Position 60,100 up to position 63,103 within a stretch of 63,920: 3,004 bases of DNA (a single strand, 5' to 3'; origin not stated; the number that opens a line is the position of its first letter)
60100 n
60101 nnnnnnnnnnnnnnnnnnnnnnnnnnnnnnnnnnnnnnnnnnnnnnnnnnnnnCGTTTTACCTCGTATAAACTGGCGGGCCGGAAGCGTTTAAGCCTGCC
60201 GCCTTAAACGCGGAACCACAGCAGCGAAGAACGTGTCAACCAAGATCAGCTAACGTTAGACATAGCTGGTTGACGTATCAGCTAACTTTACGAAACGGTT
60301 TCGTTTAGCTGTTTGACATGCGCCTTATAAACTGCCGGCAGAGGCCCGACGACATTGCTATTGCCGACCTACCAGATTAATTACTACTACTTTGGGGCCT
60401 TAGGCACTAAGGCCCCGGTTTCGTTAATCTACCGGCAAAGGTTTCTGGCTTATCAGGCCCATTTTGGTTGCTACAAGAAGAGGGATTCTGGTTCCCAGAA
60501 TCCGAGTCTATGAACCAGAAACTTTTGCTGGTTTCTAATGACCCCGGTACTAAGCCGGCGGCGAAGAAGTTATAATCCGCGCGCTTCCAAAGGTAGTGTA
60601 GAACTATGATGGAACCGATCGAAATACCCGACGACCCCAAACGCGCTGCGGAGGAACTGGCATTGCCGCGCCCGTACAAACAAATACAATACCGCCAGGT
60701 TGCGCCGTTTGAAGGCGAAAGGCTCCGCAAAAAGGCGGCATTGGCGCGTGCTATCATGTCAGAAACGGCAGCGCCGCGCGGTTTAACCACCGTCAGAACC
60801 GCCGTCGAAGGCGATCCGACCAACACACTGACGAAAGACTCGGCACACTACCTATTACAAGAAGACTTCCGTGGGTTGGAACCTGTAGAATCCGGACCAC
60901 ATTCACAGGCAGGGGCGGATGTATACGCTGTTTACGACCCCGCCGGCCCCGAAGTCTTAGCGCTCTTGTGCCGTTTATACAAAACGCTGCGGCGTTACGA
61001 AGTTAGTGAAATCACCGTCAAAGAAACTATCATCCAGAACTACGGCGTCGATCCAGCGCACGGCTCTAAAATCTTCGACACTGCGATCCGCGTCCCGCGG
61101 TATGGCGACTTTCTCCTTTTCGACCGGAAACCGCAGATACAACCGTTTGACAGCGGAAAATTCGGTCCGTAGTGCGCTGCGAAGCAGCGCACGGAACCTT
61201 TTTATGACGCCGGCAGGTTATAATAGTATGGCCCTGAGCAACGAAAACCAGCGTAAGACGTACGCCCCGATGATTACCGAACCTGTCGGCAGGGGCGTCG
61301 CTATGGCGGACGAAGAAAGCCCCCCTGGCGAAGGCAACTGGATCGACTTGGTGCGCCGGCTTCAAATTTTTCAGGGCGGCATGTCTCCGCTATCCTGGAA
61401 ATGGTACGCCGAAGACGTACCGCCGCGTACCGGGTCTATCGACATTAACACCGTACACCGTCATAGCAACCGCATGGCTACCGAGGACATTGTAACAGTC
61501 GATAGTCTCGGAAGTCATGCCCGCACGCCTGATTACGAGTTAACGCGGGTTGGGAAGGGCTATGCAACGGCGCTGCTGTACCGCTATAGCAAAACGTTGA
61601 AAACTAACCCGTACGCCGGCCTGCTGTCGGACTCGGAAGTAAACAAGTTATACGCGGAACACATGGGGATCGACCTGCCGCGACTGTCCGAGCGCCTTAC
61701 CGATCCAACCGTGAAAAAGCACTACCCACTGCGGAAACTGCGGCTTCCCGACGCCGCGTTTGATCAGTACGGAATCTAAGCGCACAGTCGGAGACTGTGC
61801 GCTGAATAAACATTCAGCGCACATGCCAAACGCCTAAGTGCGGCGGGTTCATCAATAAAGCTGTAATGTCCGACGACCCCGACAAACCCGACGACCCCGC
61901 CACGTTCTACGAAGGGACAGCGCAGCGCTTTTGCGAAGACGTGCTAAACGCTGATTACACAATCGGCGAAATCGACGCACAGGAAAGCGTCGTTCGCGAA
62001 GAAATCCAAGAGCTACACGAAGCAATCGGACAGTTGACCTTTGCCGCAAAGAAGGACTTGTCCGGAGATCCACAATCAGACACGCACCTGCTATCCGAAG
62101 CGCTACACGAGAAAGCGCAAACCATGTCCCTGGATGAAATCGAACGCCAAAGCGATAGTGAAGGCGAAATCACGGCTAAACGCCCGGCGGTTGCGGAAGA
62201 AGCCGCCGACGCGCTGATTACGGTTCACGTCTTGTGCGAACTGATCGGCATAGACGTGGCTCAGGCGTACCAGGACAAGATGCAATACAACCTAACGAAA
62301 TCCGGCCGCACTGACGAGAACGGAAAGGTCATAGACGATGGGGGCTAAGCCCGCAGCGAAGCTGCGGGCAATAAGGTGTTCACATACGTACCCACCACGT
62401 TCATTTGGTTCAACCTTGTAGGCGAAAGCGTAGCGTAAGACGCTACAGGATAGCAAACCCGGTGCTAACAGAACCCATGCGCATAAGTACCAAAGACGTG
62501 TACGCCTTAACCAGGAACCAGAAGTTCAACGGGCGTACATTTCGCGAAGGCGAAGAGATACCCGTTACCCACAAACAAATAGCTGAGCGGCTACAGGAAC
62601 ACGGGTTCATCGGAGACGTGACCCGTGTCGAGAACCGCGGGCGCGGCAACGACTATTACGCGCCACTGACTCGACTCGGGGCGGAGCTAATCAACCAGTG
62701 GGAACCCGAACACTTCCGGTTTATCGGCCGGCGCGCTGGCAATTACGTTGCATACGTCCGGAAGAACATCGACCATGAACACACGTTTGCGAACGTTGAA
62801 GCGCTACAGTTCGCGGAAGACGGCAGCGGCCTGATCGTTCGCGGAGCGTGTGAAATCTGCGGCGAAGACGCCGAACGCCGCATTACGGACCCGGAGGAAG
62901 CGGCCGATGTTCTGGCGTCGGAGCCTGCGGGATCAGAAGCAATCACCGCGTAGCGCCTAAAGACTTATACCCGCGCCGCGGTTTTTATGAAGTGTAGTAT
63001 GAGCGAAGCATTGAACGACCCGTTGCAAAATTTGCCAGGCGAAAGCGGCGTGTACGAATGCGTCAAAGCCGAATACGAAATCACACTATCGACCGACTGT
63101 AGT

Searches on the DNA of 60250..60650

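Call 52: search_rna_families(source=window, start=60250, end=60650, threshold=evalue, max_evalue=5)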
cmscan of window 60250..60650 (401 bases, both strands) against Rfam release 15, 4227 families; matches with E-value up to 5: 3.
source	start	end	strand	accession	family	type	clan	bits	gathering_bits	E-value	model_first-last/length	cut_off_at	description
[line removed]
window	60336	60505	+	RF02156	NPPA-AS1_1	Gene; lncRNA;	-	19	45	0.28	1-176/176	no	NPPA antisense RNA 1 conserved region 1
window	60433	60530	+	RF04099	MIR837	Gene; miRNA;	-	17.4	117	0.89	1-122/122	no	MIR837 microRNA precursor family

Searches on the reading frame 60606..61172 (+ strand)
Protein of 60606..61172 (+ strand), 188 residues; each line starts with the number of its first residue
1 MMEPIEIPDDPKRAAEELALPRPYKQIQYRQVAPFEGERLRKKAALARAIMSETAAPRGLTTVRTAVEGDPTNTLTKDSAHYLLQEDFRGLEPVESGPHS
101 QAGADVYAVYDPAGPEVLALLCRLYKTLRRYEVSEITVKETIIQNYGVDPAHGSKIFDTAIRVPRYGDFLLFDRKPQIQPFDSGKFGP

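Call 11: search_protein_families(library=pfam, proteins=[window:60606-61172:+], max_evalue=0.01)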
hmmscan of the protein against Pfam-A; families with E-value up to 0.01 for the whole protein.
window:60606-61172:+ (188 aa): 0 families

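Call 28: search_protein_families(library=phrogs, proteins=[window:60606-61172:+], max_evalue=0.001)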
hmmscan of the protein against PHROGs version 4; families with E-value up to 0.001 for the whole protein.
window:60606-61172:+ (188 aa): 0 families

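Call 36: find_encoding_contigs(protein=window:60606-61172:+, flank=5000)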
Protein window:60606-61172:+ (188 aa): 1 contig read that carries it; 1 place shown.
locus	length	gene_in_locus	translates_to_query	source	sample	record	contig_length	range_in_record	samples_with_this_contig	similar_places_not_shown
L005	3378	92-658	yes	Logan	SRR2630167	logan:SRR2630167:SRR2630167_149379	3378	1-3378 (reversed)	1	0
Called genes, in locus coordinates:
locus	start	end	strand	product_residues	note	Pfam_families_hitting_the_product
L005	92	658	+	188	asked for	-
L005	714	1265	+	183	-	-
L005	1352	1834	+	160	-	-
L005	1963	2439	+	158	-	-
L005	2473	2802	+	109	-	-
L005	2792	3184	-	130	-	-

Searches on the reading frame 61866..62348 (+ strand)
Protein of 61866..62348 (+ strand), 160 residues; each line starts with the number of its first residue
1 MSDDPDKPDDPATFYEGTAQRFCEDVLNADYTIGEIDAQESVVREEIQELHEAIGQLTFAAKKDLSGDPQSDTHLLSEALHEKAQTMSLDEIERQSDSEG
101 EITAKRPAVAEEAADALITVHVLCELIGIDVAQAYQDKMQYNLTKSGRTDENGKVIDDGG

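Call 11: search_protein_families(library=pfam, proteins=[window:61866-62348:+], max_evalue=0.01)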
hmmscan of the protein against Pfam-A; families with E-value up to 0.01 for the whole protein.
window:61866-62348:+ (160 aa): 1 family
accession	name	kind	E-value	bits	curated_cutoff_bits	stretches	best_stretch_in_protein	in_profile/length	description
PF12643.12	MazG-like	-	0.00063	20.4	27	1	102-152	27-76/85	MazG-like family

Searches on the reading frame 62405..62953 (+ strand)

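Call 11: search_protein_families(library=pfam, proteins=[window:62405-62953:+], max_evalue=0.01)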
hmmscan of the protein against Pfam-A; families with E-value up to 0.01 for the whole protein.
window:62405-62953:+ (182 aa): 1 family
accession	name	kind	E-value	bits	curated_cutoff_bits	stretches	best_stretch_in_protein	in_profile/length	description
PF23843.2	DUF7210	-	0.0043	17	27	1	35-67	5-36/38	Domain of unknown function (DUF7210)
